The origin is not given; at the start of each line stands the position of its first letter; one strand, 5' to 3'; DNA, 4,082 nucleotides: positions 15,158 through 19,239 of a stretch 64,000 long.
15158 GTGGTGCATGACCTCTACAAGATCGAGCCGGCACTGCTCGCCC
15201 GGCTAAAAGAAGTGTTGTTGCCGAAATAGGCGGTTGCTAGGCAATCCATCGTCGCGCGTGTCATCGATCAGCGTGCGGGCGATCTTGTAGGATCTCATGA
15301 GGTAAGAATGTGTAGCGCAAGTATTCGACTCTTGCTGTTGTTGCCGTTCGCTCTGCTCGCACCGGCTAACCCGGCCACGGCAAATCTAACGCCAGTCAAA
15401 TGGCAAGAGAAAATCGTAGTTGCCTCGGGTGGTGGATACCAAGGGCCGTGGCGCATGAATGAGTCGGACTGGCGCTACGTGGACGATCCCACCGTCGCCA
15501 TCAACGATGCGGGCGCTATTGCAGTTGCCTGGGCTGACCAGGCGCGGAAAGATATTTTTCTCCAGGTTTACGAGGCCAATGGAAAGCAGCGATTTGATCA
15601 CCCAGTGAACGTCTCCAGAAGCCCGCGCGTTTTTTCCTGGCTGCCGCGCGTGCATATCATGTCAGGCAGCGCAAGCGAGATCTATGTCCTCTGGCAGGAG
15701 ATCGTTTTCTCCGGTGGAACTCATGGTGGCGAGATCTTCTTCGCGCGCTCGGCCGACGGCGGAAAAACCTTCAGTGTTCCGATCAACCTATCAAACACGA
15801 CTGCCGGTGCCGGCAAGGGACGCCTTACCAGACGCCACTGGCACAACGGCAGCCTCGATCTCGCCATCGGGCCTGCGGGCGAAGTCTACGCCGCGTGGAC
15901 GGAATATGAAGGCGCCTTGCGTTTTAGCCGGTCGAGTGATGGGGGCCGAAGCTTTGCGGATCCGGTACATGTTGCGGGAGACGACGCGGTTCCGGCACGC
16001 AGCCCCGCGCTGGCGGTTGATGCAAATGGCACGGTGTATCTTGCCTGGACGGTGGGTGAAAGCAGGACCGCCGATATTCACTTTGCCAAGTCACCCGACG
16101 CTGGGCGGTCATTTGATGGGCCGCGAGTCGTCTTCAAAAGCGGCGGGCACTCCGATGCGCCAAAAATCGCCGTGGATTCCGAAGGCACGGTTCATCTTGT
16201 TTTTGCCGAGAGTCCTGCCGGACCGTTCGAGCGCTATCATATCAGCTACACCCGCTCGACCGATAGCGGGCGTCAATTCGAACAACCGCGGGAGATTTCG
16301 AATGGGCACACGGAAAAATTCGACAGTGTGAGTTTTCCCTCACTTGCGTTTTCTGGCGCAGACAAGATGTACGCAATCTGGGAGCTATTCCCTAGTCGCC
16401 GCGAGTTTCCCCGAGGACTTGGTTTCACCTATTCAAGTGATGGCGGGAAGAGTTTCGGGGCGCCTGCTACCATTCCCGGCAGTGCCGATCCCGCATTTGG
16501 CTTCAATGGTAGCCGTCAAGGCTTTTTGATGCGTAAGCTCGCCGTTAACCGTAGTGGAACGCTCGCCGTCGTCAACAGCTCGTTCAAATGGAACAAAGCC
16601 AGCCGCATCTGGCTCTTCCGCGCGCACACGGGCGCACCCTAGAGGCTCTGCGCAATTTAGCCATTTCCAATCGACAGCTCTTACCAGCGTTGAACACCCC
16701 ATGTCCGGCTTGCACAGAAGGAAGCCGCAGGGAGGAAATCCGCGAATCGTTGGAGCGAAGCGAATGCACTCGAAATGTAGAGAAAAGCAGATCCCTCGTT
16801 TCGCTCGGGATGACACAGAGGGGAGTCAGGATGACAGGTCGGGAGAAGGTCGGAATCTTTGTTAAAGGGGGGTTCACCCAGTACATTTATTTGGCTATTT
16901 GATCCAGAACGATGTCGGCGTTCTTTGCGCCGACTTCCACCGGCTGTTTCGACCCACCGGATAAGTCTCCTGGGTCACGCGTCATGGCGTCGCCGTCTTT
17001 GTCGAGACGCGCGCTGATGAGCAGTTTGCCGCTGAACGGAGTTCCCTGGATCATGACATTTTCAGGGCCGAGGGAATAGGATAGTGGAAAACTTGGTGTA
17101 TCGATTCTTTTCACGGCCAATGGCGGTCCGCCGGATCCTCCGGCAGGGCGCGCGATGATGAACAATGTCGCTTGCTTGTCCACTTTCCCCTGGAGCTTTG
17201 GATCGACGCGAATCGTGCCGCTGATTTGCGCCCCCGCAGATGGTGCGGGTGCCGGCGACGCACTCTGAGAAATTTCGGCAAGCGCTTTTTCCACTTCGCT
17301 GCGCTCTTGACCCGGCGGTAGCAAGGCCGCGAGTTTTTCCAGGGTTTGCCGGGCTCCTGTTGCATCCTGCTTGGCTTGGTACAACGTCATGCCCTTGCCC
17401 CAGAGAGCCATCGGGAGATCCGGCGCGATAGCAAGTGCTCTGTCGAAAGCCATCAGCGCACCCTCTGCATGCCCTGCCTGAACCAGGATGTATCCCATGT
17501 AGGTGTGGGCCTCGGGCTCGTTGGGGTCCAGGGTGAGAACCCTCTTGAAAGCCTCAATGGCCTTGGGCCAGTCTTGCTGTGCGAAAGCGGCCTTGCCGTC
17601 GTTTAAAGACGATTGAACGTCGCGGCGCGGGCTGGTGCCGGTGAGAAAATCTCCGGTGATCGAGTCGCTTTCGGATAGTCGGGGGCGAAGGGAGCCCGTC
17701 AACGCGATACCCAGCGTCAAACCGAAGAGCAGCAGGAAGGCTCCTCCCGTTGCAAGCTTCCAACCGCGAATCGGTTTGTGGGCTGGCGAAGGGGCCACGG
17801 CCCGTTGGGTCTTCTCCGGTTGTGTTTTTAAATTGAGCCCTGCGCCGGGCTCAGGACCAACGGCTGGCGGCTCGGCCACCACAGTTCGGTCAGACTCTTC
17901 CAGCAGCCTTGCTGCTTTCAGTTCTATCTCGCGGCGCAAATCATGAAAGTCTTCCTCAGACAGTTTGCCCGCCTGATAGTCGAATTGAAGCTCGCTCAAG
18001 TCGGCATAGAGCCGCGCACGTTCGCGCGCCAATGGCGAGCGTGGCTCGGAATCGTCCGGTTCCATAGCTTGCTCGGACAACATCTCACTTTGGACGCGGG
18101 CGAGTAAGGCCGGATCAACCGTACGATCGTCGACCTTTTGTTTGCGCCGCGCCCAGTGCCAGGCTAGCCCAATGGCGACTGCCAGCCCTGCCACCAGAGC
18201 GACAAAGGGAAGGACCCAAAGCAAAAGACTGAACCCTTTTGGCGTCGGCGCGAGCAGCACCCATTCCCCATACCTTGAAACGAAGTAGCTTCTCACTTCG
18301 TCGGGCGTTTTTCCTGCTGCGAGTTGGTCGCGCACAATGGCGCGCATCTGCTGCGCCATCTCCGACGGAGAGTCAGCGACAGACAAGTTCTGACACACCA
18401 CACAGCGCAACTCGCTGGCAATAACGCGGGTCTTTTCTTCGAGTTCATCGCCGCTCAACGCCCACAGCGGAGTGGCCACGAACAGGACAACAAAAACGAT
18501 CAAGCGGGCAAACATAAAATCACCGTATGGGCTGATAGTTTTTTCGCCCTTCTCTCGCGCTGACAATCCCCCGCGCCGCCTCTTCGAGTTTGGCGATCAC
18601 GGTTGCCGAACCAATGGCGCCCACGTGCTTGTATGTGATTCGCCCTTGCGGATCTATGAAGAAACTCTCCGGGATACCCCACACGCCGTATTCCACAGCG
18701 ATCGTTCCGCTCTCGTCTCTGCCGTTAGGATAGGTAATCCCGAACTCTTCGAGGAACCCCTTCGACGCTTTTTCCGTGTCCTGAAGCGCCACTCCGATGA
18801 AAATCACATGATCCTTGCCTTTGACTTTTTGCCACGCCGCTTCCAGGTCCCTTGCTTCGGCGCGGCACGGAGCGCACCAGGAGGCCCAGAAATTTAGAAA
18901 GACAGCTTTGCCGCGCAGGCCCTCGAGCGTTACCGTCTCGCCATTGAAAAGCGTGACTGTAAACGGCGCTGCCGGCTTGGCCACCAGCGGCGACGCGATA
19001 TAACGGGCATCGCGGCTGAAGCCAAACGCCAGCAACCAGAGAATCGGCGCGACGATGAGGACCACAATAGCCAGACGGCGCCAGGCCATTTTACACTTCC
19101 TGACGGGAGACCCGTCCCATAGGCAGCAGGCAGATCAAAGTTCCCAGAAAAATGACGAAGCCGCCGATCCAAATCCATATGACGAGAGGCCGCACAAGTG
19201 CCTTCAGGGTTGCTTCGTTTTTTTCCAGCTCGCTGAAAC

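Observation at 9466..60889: One architecture, many alphabets: hairpins whose arms are tandem 6-9-nt units occupy most gene junctions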

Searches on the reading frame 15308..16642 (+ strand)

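Call 20: search_protein_families(library=pfam, proteins=[window:15308-16642:+])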
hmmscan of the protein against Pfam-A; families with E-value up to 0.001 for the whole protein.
window:15308-16642:+ (444 aa): 1 family
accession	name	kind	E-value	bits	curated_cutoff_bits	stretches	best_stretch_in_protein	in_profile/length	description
PF13088.12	BNR_2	-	6.6e-08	32.7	31.4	0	285-333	54-103/277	BNR repeat-like domain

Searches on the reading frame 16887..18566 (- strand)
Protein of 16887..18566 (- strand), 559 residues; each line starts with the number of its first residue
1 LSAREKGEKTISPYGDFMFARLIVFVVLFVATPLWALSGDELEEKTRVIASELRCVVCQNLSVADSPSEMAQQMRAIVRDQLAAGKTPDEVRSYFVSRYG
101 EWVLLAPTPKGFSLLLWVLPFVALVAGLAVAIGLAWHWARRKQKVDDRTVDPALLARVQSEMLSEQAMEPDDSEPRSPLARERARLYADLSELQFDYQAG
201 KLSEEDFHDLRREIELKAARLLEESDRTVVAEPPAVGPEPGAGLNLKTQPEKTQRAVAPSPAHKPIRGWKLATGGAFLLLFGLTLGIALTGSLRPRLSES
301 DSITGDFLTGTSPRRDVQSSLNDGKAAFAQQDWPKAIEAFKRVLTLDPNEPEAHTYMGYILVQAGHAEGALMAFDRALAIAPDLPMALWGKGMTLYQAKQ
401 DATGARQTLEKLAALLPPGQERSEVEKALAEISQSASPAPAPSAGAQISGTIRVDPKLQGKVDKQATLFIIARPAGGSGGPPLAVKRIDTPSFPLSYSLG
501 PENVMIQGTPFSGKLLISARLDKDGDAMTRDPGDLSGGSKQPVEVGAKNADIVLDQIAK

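Call 57: search_protein_families(library=pfam, proteins=[window:16887-18566:-])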
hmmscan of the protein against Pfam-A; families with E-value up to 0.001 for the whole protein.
window:16887-18566:- (559 aa): 12 families
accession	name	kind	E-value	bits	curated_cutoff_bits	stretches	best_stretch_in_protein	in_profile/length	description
PF03918.19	CcmH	-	6.1e-33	113.5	25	1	26-145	9-128/143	Cytochrome C biogenesis protein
PF23892.1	Ig_CycH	-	1.1e-14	54.5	27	1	449-553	2-106/108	Cytochrome c-type biogenesis protein H Ig-like domain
PF13414.12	TPR_11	-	1.1e-11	44.7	26.8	1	324-365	1-42/42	TPR repeat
PF07719.23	TPR_2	-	1.1e-10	41.2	27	1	324-349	8-33/34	Tetratricopeptide repeat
PF00515.34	TPR_1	-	1.2e-09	38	27.8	1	322-349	6-33/34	Tetratricopeptide repeat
PF13432.12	TPR_16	-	2.8e-09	37.7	32.7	1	324-385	4-65/65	Tetratricopeptide repeat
PF13371.12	TPR_9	-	5.4e-09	36.4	35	1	327-385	5-63/73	Tetratricopeptide repeat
PF14559.12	TPR_19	-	4e-08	33.9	25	1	327-383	1-57/68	Tetratricopeptide repeat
PF13428.12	TPR_14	-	6.8e-07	29.8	23.5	0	325-359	9-43/44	Tetratricopeptide repeat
PF13174.12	TPR_6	-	1.3e-05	26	26.3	0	324-349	7-32/33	Tetratricopeptide repeat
PF23914.1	TPR_CcmH_CycH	-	6.9e-05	23.2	42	0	348-413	47-114/158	Cytochrome c-type biogenesis protein H TPR domain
PF13431.12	TPR_17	-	0.00034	21.1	24.4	0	339-371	1-33/34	Tetratricopeptide repeat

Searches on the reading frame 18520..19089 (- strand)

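Call 57: search_protein_families(library=pfam, proteins=[window:18520-19089:-])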
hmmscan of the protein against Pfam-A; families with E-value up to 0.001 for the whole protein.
window:18520-19089:- (189 aa): 5 families
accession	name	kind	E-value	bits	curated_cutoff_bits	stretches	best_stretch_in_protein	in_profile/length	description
PF00578.27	AhpC-TSA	-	2.7e-23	82.7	26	1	36-153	1-123/124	AhpC/TSA family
PF08534.16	Redoxin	-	1.5e-18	67.4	26.6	1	43-158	9-135/148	Redoxin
PF13905.12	Thioredoxin_8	-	4.8e-12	46.5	27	1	60-151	1-94/94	Thioredoxin-like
PF13098.12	Thioredoxin_2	-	5.5e-08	33.5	27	1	59-166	4-102/104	Thioredoxin-like domain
PF00085.26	Thioredoxin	-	6.7e-08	32.9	23.5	1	61-107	19-63/103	Thioredoxin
